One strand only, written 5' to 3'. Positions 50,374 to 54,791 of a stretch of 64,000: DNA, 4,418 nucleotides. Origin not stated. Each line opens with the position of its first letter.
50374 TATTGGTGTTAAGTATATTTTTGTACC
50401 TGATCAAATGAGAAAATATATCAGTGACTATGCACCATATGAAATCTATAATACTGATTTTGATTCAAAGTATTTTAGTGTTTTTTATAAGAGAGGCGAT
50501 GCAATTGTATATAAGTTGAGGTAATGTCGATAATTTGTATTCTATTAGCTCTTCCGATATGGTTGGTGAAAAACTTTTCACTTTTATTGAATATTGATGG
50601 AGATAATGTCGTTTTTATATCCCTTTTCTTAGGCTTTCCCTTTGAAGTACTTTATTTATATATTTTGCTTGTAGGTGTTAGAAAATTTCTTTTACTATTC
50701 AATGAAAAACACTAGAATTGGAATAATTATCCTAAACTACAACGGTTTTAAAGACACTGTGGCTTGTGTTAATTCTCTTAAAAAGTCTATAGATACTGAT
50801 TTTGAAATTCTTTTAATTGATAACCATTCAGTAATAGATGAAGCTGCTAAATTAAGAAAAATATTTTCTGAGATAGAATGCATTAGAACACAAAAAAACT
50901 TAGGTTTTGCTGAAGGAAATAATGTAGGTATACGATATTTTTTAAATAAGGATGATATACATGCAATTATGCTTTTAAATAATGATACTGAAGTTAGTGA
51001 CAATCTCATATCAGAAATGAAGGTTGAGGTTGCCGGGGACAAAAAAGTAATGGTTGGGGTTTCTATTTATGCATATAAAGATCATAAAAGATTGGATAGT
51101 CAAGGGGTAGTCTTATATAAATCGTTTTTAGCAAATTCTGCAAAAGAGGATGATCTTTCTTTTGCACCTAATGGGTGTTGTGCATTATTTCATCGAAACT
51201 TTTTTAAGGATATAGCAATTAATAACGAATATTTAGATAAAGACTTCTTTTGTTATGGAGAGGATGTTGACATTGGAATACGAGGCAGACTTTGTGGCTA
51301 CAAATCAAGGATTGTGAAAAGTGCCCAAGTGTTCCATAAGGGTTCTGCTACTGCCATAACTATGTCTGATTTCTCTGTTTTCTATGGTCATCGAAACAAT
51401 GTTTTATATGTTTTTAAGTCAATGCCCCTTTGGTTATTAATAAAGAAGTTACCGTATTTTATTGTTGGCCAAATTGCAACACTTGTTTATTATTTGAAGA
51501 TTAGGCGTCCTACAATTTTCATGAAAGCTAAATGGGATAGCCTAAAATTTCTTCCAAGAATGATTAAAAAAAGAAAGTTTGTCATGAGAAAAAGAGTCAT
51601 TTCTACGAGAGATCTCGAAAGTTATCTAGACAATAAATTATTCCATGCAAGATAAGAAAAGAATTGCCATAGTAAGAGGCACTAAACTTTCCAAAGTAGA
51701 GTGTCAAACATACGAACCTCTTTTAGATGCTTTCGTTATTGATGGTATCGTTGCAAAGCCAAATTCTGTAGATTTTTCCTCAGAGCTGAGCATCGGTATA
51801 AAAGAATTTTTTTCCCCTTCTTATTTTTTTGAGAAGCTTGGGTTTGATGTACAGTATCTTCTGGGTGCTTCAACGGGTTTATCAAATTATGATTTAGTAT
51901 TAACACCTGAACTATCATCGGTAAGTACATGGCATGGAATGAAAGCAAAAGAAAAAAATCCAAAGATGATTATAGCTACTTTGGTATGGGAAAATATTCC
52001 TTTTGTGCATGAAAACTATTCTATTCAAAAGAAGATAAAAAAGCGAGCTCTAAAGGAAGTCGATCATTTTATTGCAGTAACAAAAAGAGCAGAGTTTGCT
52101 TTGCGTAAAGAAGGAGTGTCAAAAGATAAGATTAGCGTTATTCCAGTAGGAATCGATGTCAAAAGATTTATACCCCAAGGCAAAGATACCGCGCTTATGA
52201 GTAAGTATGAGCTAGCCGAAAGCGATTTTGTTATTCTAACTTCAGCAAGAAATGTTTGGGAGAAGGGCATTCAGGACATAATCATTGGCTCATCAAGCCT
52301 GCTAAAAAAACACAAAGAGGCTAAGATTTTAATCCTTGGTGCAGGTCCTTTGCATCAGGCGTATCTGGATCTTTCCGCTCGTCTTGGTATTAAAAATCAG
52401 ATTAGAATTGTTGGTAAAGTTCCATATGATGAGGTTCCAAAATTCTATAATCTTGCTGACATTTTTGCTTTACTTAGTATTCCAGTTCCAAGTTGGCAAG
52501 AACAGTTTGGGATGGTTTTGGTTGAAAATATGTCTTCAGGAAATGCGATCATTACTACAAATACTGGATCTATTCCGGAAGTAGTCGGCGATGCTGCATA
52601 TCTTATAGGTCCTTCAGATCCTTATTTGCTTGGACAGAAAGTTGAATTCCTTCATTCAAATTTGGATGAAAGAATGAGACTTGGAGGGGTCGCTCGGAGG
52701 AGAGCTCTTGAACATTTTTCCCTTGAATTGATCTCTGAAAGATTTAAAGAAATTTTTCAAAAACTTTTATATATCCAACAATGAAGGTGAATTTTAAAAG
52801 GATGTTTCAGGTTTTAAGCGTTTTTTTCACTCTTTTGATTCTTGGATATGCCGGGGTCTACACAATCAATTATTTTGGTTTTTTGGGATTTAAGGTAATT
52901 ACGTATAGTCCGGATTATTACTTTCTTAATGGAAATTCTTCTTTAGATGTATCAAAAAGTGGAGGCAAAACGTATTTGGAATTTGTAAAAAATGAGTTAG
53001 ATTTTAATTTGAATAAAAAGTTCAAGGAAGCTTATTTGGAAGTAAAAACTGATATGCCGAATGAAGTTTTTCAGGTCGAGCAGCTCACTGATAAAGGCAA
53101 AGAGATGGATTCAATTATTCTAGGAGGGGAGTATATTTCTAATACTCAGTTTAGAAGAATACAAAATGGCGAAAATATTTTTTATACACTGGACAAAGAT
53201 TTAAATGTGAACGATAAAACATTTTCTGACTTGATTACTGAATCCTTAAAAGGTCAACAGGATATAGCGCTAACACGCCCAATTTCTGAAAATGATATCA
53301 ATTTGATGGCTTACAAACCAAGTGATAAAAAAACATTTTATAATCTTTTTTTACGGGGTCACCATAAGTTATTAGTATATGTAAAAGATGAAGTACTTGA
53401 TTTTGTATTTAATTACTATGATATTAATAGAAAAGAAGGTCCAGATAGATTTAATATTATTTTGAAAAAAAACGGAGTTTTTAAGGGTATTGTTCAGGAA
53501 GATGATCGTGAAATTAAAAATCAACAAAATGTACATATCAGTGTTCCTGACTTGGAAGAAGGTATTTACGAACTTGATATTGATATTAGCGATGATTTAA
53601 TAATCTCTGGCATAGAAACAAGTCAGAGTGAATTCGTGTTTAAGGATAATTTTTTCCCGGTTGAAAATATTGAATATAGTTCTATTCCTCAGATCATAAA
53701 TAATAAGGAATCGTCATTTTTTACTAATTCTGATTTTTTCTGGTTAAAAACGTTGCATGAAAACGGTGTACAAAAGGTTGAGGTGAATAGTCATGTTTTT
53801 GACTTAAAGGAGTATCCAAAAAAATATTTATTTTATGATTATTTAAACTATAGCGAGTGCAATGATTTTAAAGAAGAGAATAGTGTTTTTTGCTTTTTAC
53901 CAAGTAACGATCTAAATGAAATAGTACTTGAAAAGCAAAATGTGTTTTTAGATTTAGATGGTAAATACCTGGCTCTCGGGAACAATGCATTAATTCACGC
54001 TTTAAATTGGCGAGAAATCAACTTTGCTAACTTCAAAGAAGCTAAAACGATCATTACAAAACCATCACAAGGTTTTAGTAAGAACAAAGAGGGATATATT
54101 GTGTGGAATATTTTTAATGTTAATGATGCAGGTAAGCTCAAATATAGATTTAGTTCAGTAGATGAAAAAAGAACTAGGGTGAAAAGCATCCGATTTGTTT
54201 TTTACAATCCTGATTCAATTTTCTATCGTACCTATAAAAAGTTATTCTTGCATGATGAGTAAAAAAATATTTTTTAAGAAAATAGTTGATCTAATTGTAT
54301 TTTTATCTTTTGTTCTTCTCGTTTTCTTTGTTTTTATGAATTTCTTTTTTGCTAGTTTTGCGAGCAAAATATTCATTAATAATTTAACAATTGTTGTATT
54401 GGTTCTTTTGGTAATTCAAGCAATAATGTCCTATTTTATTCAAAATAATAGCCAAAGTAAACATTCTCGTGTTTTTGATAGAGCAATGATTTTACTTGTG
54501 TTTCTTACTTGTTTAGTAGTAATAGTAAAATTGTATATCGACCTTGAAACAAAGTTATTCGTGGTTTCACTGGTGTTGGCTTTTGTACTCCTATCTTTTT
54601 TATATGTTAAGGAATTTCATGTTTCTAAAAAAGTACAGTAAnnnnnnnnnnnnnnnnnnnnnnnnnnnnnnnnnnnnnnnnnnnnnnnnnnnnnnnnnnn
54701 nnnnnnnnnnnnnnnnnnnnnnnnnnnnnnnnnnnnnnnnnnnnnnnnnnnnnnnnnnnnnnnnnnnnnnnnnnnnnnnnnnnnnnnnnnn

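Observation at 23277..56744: Repeated 'polyprenol-P GT2 + small membrane protein + GT-C-like' sets imply extensive extracytoplasmic glycosylation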

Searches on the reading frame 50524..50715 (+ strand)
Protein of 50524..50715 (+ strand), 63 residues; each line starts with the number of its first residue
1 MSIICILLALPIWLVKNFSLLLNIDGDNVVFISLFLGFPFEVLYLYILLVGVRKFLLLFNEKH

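Call 74: search_protein_families(library=pfam, proteins=[window:50524-50715:+], max_evalue=1)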
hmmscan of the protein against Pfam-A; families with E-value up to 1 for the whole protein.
window:50524-50715:+ (63 aa): 0 families

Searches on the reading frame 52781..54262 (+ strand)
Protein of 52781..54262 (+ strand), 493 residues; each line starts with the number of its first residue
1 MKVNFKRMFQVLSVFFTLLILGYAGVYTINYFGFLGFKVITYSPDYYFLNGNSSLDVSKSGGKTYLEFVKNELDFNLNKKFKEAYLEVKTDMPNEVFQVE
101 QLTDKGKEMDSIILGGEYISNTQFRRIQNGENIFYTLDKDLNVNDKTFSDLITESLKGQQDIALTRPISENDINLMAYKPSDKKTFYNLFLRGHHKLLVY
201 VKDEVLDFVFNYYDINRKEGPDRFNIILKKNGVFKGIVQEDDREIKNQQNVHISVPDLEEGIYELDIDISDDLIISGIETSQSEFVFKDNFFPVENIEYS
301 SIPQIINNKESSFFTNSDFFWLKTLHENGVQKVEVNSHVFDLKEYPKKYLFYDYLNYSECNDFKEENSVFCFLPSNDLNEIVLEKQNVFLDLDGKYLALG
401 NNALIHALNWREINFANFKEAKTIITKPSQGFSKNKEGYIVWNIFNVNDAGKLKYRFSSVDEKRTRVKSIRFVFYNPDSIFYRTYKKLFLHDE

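Call 6: search_protein_families(library=pfam, proteins=[window:52781-54262:+], max_evalue=0.01)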
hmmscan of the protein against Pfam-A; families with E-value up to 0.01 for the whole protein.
window:52781-54262:+ (493 aa): 0 families

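Call 8: search_protein_families(library=ncbifam, proteins=[window:52781-54262:+], max_evalue=0.01)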
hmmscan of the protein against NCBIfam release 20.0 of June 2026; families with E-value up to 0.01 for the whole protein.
window:52781-54262:+ (493 aa): 0 families

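Call 17: search_protein_families(library=pfam, proteins=[window:52781-54262:+], max_evalue=10)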
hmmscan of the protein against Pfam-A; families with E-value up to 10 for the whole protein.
window:52781-54262:+ (493 aa): 1 family
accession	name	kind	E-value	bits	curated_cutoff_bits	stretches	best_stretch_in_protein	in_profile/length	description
PF09269.16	DUF1967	-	0.03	14.8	27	1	201-239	14-52/70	Domain of unknown function (DUF1967)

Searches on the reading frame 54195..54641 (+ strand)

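Call 6: search_protein_families(library=pfam, proteins=[window:54195-54641:+], max_evalue=0.01)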
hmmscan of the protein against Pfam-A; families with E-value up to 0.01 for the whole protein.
window:54195-54641:+ (148 aa): 0 families

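Call 17: search_protein_families(library=pfam, proteins=[window:54252-54641:+], max_evalue=10)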
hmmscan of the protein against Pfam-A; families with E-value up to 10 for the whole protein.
window:54252-54641:+ (129 aa): 4 families
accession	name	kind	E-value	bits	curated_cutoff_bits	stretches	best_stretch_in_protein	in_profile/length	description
PF14575.11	EphA2_TM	-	0.1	13.7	28.9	1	47-100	8-57/74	Ephrin type-A receptor 2 transmembrane domain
PF25592.1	DUF7937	-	0.57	9.4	31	1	10-114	280-385/402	Domain of unknown function (DUF7937)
PF07457.16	DUF1516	-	0.67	10.6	30.5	1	46-117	4-77/108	Protein of unknown function (DUF1516)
PF18186.6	SLATT_4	-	9.6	6.3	27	1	69-129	27-87/165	SMODS and SLOG-associating 2TM effector domain family 4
